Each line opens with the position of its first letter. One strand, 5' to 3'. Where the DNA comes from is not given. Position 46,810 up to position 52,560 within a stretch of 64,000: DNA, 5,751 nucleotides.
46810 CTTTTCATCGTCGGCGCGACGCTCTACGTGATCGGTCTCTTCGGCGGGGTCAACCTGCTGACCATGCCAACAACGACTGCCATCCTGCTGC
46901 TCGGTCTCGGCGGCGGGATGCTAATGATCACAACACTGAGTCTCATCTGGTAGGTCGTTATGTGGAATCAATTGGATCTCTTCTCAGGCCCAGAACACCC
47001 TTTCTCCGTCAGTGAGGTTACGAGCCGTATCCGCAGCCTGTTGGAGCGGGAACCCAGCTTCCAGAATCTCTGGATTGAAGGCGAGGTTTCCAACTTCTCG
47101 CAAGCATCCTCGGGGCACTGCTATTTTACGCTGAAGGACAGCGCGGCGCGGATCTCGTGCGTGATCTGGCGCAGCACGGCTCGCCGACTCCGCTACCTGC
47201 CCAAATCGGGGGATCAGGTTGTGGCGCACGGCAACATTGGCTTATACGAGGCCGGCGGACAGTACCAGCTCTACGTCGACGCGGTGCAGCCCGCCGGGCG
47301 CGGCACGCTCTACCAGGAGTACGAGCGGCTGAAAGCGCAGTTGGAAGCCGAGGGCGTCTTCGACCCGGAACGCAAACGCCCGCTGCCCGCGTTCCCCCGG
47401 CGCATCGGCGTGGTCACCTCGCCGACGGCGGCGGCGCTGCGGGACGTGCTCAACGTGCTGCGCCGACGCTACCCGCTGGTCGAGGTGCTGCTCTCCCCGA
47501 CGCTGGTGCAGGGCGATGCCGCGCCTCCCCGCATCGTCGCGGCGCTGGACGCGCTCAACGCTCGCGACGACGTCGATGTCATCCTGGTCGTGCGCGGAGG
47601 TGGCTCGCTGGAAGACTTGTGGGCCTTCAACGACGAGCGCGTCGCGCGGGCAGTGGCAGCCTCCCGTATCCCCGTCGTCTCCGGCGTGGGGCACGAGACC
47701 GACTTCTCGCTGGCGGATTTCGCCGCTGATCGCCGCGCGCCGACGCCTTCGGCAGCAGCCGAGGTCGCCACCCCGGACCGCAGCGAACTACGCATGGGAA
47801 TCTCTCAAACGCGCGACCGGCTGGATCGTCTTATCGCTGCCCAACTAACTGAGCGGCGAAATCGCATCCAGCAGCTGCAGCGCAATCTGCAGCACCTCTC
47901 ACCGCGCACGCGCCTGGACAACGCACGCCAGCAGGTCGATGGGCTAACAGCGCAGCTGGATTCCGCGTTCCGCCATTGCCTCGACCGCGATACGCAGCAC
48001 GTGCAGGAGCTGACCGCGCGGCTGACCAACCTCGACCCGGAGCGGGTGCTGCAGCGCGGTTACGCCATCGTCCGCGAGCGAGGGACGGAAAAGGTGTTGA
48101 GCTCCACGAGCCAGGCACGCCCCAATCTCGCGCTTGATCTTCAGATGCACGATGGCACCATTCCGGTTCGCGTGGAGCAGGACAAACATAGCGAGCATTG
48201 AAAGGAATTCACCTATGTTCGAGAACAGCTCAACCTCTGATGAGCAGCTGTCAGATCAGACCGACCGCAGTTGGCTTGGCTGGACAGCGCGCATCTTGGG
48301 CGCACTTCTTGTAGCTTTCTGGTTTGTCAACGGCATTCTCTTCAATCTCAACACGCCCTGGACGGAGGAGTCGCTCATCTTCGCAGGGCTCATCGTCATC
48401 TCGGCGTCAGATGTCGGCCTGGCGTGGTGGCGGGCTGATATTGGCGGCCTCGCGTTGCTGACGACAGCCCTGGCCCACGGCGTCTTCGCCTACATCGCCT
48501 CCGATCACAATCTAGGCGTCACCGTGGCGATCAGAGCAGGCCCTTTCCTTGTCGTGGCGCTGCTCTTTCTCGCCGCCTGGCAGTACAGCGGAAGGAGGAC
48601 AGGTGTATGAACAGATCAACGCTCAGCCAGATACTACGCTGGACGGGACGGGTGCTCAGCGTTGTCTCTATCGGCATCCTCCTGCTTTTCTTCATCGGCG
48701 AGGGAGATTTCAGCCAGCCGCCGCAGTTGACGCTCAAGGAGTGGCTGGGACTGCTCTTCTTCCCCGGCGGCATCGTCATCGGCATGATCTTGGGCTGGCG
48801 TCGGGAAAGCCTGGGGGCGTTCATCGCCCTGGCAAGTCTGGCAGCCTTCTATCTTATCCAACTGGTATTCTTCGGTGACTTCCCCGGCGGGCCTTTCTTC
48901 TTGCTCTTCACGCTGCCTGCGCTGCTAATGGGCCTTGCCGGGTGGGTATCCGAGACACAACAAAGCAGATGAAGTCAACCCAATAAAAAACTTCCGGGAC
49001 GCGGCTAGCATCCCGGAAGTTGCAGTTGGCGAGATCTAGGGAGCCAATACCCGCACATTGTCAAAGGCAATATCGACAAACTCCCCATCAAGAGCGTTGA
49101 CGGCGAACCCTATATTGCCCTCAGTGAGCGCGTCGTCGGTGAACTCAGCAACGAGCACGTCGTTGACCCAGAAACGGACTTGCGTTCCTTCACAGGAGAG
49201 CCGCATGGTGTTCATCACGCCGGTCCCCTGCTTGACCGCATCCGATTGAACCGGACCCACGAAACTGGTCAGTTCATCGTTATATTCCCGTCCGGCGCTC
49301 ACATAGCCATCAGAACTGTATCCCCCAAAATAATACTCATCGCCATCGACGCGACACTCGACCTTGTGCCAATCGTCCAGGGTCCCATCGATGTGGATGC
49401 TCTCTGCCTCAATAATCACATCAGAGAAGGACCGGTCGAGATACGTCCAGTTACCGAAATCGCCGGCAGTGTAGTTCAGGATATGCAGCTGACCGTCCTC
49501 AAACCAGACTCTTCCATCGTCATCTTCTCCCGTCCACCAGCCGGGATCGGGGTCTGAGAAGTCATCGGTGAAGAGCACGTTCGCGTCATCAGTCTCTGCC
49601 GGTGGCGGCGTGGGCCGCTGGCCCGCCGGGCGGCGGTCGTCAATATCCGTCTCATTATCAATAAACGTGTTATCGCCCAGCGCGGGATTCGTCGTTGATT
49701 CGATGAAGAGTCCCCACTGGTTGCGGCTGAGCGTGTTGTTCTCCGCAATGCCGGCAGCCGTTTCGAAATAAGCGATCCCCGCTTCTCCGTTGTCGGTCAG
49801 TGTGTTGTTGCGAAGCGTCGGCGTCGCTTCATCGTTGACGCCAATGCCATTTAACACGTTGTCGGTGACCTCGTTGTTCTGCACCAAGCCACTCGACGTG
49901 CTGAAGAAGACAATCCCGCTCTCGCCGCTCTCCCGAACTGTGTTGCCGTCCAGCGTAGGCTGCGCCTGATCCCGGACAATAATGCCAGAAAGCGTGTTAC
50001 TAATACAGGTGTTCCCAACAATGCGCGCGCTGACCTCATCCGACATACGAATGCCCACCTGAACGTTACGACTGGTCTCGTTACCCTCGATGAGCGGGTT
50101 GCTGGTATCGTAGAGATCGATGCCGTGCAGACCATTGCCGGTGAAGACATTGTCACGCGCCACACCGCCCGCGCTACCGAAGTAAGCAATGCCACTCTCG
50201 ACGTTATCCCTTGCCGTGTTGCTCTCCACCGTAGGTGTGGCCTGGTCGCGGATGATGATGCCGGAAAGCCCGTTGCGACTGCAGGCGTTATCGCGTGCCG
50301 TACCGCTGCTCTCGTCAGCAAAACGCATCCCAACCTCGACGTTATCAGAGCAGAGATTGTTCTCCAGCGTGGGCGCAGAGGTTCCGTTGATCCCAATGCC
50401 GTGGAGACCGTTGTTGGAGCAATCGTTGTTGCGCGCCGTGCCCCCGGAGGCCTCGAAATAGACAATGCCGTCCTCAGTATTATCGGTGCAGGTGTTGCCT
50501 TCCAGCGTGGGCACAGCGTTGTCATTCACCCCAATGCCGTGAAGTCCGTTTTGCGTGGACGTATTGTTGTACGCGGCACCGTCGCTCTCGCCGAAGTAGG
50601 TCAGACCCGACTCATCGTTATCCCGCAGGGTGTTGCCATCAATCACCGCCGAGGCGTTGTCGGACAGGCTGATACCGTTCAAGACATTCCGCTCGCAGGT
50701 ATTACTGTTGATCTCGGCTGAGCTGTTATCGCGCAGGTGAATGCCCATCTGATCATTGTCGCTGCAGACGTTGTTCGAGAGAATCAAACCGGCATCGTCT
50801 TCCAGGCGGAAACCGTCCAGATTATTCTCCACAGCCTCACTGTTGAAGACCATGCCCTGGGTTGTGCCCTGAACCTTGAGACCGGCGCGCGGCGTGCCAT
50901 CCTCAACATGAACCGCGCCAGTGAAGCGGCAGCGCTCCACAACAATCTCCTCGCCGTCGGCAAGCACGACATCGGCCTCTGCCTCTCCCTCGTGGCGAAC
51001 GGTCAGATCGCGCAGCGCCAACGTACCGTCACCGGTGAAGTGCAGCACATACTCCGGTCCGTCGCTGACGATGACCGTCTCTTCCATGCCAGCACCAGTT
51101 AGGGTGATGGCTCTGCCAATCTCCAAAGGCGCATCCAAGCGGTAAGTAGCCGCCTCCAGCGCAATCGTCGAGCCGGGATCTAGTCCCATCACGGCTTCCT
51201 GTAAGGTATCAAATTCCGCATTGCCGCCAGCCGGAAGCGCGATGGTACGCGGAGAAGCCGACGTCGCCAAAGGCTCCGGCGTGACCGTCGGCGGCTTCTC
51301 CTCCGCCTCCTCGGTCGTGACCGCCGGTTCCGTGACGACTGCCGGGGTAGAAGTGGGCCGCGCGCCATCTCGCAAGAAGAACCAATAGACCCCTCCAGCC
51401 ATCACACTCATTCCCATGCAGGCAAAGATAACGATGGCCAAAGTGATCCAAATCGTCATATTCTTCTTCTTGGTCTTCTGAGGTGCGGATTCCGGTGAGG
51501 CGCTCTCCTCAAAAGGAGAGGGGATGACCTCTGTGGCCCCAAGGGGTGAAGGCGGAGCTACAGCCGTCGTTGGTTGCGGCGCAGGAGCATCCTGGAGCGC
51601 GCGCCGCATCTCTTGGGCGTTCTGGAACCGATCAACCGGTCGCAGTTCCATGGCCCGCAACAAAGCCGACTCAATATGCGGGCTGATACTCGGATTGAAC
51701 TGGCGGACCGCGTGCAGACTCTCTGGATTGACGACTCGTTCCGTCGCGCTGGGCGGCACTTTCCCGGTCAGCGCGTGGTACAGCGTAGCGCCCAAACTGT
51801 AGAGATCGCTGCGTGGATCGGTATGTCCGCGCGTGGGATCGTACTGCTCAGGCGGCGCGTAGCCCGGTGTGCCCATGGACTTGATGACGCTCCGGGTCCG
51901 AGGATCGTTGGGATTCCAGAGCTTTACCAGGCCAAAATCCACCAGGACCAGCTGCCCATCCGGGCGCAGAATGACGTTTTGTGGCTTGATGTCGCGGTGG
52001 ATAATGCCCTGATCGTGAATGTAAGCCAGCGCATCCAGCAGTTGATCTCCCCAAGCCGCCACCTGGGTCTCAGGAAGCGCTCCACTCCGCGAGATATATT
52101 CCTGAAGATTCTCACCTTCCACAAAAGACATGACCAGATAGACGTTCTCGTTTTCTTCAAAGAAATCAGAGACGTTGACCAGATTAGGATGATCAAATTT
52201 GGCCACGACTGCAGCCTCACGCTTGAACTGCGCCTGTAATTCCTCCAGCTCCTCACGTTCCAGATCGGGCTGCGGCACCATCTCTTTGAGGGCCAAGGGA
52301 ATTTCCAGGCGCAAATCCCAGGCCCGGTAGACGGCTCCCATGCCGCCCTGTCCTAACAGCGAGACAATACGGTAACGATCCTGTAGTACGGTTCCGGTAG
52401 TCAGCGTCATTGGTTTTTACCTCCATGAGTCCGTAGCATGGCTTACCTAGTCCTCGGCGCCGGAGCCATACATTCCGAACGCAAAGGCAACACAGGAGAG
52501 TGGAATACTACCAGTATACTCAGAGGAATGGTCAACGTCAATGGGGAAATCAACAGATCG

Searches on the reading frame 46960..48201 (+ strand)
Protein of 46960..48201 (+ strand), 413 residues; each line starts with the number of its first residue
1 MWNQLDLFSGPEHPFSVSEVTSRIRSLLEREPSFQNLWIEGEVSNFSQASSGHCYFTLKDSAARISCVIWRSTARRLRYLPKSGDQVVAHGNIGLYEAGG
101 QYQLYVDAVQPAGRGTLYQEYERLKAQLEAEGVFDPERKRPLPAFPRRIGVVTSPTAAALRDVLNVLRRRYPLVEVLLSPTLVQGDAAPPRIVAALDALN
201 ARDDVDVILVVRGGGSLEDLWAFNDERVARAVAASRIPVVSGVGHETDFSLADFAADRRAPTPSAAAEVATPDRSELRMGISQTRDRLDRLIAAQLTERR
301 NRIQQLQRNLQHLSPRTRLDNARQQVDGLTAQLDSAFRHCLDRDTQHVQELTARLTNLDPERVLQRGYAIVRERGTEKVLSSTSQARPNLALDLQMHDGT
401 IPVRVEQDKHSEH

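Call 16: search_protein_families(library=pfam, proteins=[window:46960-48201:+], max_evalue=0.00001)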
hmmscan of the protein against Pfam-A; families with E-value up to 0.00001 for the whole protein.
window:46960-48201:+ (413 aa): 3 families
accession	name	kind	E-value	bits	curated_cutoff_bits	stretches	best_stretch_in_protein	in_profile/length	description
PF02601.20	Exonuc_VII_L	-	1.5e-106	356.9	35.9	2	133-355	1-221/315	Exonuclease VII, large subunit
PF13742.12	tRNA_anti_2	-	5.3e-33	113.6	27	1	15-109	1-94/95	OB-fold nucleic acid binding domain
PF01336.31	tRNA_anti-codon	-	6.2e-13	48.9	27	1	38-111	2-74/75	OB-fold nucleic acid binding domain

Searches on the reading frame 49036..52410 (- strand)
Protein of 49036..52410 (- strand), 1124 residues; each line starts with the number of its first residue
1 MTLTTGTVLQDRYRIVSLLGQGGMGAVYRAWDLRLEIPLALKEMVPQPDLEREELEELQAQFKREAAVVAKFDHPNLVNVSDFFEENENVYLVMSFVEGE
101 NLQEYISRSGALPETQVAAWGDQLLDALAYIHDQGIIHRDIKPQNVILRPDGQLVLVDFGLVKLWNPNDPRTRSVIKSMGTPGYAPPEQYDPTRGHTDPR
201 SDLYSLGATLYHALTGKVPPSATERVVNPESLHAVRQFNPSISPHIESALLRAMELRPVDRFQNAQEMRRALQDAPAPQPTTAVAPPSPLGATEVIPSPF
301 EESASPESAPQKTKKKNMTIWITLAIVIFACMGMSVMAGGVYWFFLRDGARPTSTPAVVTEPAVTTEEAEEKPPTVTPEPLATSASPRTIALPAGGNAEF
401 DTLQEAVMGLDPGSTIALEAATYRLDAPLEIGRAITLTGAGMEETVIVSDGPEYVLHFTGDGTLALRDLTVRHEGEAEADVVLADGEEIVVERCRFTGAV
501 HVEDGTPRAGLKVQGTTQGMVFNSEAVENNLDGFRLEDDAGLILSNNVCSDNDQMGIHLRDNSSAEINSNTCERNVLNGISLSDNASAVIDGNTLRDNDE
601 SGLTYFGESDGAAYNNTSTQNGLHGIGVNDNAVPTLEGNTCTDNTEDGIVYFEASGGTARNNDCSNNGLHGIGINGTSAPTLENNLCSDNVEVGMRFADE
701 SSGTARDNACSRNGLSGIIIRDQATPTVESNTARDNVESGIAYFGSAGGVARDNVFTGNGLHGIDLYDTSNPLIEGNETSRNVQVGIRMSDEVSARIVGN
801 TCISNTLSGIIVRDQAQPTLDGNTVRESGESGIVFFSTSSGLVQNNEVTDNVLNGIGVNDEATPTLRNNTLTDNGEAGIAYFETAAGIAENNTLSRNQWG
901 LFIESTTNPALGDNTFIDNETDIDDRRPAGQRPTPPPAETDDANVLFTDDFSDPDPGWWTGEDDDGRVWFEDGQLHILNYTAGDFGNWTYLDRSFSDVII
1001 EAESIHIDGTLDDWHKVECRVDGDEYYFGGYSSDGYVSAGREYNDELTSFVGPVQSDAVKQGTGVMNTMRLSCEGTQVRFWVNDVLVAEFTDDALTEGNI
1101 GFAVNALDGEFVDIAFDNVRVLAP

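Call 16: search_protein_families(library=pfam, proteins=[window:49036-52410:-], max_evalue=0.00001)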
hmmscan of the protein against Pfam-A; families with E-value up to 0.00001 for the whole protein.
window:49036-52410:- (1124 aa): 7 families
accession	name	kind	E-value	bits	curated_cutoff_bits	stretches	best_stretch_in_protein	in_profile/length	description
PF13229.12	Beta_helix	-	1.7e-62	210.2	25.9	4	808-920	1-114/158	Right handed beta helix region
PF00069.31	Pkinase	-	2.1e-47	162.2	31.7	1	13-224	1-201/263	Protein kinase domain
PF05048.19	NosD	-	1.7e-43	149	23.6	4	804-926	57-179/212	Periplasmic copper-binding protein (NosD)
PF07714.23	PK_Tyr_Ser-Thr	-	2.7e-25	89.6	23.1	1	16-257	4-244/258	Protein tyrosine and serine/threonine kinase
PF01636.29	APH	-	2e-06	28.2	23.2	0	134-163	168-198/239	Phosphotransferase enzyme family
PF06439.18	3keto-disac_hyd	-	2.3e-06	28.2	26.8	1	959-1121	14-186/187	3-keto-disaccharide hydrolase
PF03109.22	ABC1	-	9.1e-06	25.4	22.9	0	87-167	140-219/244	ABC1 atypical kinase-like domain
